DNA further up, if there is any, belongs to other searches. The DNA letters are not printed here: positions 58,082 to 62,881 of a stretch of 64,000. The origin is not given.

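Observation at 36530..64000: Tandem array of giant LPXTG-less surface proteins sharing an export tag and a C-terminal anchor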

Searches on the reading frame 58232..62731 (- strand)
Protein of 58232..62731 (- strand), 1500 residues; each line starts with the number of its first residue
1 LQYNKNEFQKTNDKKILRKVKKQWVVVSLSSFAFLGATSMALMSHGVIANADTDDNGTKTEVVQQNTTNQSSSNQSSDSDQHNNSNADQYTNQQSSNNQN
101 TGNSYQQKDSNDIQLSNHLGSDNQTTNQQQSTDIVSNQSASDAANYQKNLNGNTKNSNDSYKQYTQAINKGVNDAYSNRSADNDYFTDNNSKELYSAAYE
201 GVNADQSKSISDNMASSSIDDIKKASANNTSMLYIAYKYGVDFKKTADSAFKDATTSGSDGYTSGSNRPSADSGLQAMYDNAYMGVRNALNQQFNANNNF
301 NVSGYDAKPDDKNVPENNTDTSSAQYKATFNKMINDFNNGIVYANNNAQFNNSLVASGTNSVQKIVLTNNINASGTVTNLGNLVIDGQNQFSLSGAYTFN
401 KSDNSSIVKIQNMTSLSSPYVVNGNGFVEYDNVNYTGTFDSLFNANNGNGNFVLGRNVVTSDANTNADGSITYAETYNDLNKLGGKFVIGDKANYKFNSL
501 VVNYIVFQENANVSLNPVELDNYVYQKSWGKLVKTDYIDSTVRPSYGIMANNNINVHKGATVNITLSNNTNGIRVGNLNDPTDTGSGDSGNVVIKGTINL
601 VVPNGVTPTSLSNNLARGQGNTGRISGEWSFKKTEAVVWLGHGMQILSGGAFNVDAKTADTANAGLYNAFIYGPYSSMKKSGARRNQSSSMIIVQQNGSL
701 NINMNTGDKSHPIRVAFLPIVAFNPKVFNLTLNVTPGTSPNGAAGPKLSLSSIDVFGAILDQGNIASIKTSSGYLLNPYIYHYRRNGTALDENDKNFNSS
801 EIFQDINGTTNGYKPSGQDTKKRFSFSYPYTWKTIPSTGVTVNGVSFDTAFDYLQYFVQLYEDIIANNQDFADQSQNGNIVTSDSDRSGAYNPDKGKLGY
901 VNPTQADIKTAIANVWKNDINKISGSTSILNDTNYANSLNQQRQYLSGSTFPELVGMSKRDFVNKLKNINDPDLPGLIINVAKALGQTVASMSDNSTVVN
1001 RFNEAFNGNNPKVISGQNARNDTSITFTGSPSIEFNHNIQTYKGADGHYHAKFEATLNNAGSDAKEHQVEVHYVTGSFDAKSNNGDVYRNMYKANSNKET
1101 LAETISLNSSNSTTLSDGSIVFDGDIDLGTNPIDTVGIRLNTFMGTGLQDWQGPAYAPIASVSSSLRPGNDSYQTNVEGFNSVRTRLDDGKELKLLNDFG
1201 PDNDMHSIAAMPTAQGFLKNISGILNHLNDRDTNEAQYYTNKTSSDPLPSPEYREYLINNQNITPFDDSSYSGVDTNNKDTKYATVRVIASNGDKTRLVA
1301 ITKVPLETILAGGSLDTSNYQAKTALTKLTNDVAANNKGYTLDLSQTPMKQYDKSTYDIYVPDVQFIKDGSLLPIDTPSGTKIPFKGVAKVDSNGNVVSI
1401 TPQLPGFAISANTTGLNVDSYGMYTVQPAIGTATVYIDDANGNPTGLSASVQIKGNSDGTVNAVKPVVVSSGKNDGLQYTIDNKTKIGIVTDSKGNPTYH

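Call 9: search_protein_families(library=ncbifam, proteins=[window:58232-62731:-], max_evalue=0.01)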
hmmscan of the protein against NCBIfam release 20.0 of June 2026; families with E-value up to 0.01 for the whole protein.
window:58232-62731:- (1500 aa): 0 families

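Call 60: search_solved_structures(query=window:58232-62731:-, max_evalue=1)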
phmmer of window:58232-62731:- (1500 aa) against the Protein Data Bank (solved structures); distinct sequences matched with E-value up to 1: 0.
